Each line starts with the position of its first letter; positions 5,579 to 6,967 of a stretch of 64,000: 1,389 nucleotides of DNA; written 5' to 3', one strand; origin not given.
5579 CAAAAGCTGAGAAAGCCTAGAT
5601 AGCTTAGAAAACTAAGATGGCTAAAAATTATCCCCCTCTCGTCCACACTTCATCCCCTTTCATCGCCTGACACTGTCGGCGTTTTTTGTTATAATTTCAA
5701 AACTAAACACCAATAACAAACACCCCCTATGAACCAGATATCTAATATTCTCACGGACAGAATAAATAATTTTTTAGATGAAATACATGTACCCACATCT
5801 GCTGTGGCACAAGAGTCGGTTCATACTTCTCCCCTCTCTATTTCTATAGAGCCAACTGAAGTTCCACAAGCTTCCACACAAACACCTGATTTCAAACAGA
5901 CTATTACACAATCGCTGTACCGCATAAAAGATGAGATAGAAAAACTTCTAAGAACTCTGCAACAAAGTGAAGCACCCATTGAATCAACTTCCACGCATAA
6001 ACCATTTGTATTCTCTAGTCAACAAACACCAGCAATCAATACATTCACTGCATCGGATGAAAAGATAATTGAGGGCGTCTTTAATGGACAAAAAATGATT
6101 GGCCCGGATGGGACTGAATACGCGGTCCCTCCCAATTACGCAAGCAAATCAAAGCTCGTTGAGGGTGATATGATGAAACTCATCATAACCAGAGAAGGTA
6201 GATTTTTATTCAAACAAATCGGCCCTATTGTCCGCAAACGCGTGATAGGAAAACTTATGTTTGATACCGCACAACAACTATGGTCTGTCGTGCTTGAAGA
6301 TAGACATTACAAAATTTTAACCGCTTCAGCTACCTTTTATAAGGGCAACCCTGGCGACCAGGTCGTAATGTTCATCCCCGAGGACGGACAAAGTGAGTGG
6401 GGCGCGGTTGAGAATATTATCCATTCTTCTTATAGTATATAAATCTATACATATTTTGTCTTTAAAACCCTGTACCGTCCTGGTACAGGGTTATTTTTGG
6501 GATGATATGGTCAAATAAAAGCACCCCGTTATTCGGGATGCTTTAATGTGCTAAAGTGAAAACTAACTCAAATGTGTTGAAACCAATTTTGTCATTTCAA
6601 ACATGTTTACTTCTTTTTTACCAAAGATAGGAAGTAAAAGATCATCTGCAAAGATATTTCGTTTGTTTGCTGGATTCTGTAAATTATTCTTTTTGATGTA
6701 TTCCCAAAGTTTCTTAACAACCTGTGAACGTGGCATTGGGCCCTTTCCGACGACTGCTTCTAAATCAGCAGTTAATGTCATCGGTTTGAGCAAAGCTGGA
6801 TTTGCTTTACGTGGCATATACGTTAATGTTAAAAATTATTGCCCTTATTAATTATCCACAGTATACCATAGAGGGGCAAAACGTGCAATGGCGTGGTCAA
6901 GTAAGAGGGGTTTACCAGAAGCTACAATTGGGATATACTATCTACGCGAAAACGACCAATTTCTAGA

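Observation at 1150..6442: T4CP-like ATPase cluster with membrane partner proteins and a flanked four-helix-bundle gene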

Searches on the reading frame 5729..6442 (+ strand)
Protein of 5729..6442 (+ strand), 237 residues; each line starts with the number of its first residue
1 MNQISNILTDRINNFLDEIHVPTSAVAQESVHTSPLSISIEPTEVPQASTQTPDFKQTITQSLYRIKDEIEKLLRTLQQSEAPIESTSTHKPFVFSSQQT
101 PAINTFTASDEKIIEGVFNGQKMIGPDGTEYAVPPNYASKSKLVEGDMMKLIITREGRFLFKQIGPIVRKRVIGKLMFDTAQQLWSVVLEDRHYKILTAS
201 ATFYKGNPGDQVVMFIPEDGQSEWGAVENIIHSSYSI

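Call 3: search_protein_families(library=pfam, proteins=[window:5729-6442:+], max_evalue=0.01)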
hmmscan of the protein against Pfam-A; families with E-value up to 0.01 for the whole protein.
window:5729-6442:+ (237 aa): 0 families

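Call 4: search_protein_families(library=ncbifam, proteins=[window:5729-6442:+], max_evalue=0.01)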
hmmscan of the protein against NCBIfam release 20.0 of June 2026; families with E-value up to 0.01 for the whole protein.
window:5729-6442:+ (237 aa): 0 families

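Call 30: search_protein_families(library=phrogs, proteins=[window:5729-6442:+], max_evalue=0.01)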
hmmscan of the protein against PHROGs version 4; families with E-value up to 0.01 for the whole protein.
window:5729-6442:+ (237 aa): 0 families

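Call 41: find_homologous_proteins(query=window:5729-6442:+)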
Query window:5729-6442:+ (237 aa): 3272 proteins with E <= 0.001 among 3464 candidates; the best 120 are listed.
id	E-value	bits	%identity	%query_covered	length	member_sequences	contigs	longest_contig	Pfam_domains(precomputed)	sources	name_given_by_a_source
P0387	2.1e-151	520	100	100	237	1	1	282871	-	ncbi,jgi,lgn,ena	ncbi:MAG: hypothetical protein WCW16_00610 [Candidatus Magasanikbacteria bacterium]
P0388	2.7e-59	218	59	81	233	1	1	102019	-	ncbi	-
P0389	2.8e-59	218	60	73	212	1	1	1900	-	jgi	jgi:hypothetical protein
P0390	4.6e-59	218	53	97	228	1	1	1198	-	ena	-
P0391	7.8e-59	217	51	99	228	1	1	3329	-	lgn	-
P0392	2.7e-58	215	45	97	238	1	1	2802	-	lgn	-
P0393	3.2e-58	215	51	97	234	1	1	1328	-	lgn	-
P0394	3.6e-58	215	48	97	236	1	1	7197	-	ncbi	-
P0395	4.4e-58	214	58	74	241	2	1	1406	-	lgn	-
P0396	1.7e-57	213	59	74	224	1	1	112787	-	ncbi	-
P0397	9.3e-57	210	52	98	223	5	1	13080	-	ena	-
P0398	9.5e-57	210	54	85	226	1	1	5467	-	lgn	-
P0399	1.9e-56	209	55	74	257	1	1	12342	-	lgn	-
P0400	4.5e-56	208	58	74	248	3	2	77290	-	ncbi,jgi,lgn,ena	-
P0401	4.9e-56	208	54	81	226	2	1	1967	-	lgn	-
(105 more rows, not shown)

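Call 51: predict_structure(alignment_id=A5)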
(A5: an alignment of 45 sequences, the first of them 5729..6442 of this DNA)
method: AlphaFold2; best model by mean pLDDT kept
length: 237 residues; sequences in the alignment: 45
mean_pLDDT: 80.9   pTM: 0.58
mean pLDDT of the five models: 80.9, 80.6, 80.0, 79.9, 78.9
residues with pLDDT >= 90: 130; 70-90: 27; 50-70: 65; < 50: 15
segments of 3 or more residues with pLDDT < 50: 89-93
pLDDT, mean of each block of 10 residues (from residue 1): 57 58 53 53 59 76 89 81 52 51 78 96 96 97 97 96 97 98 97 96 96 96 96 74
secondary structure, 60 per line:
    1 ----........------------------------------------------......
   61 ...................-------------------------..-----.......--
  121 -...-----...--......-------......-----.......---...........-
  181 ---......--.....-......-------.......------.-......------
elements in order: H5-12 H55-79 E112-118 E122-124 E130-132 H135-140 E148-153 E159-165 E169-179 E184-189 E192-196 H198-203 E211-217 E226-231

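Call 100: search_protein_families(library=padloc, proteins=[window:5729-6442:+], max_evalue=0.01)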
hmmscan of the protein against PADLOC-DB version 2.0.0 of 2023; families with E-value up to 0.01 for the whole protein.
window:5729-6442:+ (237 aa): 0 families

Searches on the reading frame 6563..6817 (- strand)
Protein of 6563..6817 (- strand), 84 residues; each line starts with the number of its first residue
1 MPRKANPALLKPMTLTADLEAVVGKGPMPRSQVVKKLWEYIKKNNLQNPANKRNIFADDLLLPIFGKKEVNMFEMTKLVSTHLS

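Call 3: search_protein_families(library=pfam, proteins=[window:6563-6817:-], max_evalue=0.01)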
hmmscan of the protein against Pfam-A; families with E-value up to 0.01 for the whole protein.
window:6563-6817:- (84 aa): 1 family
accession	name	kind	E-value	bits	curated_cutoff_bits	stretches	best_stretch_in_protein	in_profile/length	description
PF02201.23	SWIB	-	4.7e-29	100.4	25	1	11-83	1-74/74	SWIB/MDM2 domain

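Call 4: search_protein_families(library=ncbifam, proteins=[window:6563-6817:-], max_evalue=0.01)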
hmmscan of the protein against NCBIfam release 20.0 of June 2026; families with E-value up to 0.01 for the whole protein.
window:6563-6817:- (84 aa): 2 families
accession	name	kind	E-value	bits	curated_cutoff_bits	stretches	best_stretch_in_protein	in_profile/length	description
NF011313.0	PRK14724.1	equivalog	9e-23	80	1088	1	15-84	919-988/988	DNA topoisomerase III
NF004966.0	PRK06319.1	equivalog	2.2e-17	62.5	868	1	11-83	786-858/862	DNA topoisomerase I/SWI domain fusion protein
